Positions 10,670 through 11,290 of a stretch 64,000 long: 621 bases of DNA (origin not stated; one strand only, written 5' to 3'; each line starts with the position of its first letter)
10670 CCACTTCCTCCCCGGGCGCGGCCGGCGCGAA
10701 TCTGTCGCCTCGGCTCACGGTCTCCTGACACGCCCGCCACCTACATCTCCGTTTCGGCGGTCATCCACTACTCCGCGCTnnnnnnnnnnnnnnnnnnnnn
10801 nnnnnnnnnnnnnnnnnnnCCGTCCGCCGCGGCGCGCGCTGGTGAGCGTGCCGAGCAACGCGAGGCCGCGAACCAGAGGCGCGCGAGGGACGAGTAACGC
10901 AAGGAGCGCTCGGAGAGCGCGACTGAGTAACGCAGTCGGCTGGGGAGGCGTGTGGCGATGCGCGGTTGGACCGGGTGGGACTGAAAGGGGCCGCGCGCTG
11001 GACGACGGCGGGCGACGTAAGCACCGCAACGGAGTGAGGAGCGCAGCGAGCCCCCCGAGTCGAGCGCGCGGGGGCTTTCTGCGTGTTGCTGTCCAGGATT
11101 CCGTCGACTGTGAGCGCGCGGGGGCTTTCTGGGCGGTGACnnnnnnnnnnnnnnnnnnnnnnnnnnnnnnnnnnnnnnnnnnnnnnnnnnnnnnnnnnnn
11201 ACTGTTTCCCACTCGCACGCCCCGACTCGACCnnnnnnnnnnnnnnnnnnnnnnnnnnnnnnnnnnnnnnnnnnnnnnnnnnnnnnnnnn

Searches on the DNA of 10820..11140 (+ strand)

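Call 35: search_dna_similar(query=window:10820-11140:+, collection=plasmids, mode=distant, max_evalue=0.01)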
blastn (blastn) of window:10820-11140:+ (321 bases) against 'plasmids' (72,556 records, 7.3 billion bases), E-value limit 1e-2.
Records with a match: 49; places in all: 63; records where one place covers at least 80% of the query: 0.
Best place of each record, by identity: 90-95% 1; 80-90% 11; 60-80% 37.
By first word of the organism name: Natrinema 7; Natribaculum 6; Haladaptatus 5; Halorussus 5; Halobaculum 4; Haloprofundus 3; Salinigranum 2; Natronorubrum 2; Natrarchaeobaculum 2; Natronosalvus 2; and 11 more.
By predicted mobility (MOB-suite, as given by PLSDB): non-mobilizable 49.
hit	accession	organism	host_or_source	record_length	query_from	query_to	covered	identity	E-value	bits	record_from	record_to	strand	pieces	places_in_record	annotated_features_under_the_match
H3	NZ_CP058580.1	Halobaculum salinum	cell culture,saline soil sample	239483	61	260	62%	72.1%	1e-18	101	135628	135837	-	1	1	none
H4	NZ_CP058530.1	Halobaculum halophilum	cell culture,sediment in salt lake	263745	100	268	53%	66.5%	4e-5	56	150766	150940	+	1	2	none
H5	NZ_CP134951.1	Halobaculum sp. XH14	cell culture,sediment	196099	117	260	45%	76.4%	2e-23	117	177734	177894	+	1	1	none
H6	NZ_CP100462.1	Salinigranum marinum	cell culture,Saline soil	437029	149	261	35%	87.0%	2e-28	133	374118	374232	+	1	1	none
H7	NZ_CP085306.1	Haladaptatus pallidirubidus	cell culture,saline soil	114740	153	260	34%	87.2%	9e-27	128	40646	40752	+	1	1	none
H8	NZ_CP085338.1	Haladaptatus halobius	cell culture,saline soil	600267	151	266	36%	81.0%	8e-21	107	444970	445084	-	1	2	none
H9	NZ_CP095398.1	Natribaculum luteum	cell culture,brine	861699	151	269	37%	76.9%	3e-13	83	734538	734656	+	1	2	none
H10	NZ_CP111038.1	Haladaptatus caseinilyticus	cell culture,sediment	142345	151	260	34%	82.9%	2e-21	109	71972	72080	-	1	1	none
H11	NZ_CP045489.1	Natronorubrum aibiense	single cell,Xinjiang Aibi Salt Lake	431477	154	268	36%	77.8%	9e-14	84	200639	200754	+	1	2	none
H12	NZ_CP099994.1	Halorussus salilacus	cell culture,Substrate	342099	61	180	37%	74.0%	9e-8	65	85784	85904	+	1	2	none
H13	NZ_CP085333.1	Haladaptatus salinisoli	cell culture,saline soil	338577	151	266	36%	76.3%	1e-12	81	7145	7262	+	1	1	none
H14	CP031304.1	Natrinema thermotolerans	Cell culture,Korean salt-fermented food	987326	153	262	34%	78.6%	1e-12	81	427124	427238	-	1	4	none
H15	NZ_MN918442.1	Haloprofundus sp. MHR1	-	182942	152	260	34%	78.9%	8e-15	88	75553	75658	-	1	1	none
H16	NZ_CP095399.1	Natribaculum luteum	cell culture,brine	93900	155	260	33%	80.6%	2e-15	91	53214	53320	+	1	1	none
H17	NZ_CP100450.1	Halomarina sp. BCD28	cell culture,sediment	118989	152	260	34%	78.0%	3e-14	87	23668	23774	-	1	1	none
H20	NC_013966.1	Haloferax volcanii DS2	-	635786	155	269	36%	73.0%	4e-6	60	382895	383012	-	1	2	none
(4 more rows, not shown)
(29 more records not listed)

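Call 37: get_annotated_region(hit=H20, flank=2500)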
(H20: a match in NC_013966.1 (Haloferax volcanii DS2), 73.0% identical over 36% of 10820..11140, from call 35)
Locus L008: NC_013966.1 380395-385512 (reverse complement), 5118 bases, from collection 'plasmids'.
description: Haloferax volcanii DS2 plasmid pHV4, complete sequence
organism: Haloferax volcanii DS2 (NCBI taxid 309800)
taxonomy: Archaea; Euryarchaeota; Halobacteria; Halobacteriales; Haloferacaceae; Haloferax; Haloferax volcanii; Haloferax volcanii DS2
host: -; source: -; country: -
typing (MOB-suite, as given by PLSDB): non-mobilizable
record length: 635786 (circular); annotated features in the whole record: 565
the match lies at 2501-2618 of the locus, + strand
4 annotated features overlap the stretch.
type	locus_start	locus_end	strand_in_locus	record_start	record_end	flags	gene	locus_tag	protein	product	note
CDS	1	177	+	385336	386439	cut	-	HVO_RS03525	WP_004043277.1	Xaa-Pro peptidase family protein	GO:0006508 - proteolysis [Evidence IEA]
CDS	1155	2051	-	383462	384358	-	-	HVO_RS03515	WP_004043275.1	hypothetical protein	-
CDS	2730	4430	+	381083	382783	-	-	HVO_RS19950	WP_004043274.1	MBL fold metallo-hydrolase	-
CDS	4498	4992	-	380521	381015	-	-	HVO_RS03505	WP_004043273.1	hypothetical protein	-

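Call 41: get_annotated_region(hit=H3, flank=600)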
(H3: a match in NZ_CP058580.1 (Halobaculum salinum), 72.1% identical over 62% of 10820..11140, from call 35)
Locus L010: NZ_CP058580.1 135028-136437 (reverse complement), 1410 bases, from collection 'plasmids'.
description: Halobaculum salinum strain NJ-3-1 plasmid unnamed1, complete sequence
organism: Halobaculum salinum (NCBI taxid 2743089)
taxonomy: Archaea; Euryarchaeota; Halobacteria; Halobacteriales; Haloferacaceae; Halobaculum; Halobaculum salinum
host: -; source: cell culture,saline soil sample; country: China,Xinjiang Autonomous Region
typing (MOB-suite, as given by PLSDB): non-mobilizable
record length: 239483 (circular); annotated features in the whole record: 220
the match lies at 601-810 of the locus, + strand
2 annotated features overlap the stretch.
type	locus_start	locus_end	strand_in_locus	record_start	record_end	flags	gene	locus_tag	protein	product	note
CDS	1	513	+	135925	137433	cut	-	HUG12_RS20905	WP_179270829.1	hypothetical protein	-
CDS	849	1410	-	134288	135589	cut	-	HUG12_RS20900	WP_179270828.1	cobyrinic acid a,c-diamide synthase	-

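Call 42: get_annotated_region(hit=H12, flank=600)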
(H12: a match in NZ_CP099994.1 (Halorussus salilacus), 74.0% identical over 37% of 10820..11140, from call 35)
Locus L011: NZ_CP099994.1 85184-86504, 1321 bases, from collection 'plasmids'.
description: Halorussus salilacus strain YCN54 plasmid unnamed1, complete sequence
organism: Halorussus salilacus (NCBI taxid 2953750)
taxonomy: Archaea; Euryarchaeota; Halobacteria; Halobacteriales; Haladaptataceae; Halorussus; Halorussus salilacus
host: -; source: cell culture,Substrate; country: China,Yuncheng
typing (MOB-suite, as given by PLSDB): non-mobilizable
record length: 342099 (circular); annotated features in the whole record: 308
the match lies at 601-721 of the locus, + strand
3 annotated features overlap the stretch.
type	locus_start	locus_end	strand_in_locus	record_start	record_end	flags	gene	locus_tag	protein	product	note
CDS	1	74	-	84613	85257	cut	-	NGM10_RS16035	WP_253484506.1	nucleotidyltransferase family protein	-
CDS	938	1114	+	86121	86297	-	-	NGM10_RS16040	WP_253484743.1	hypothetical protein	-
CDS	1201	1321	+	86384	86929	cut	-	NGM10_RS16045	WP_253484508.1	(2Fe-2S)-binding protein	-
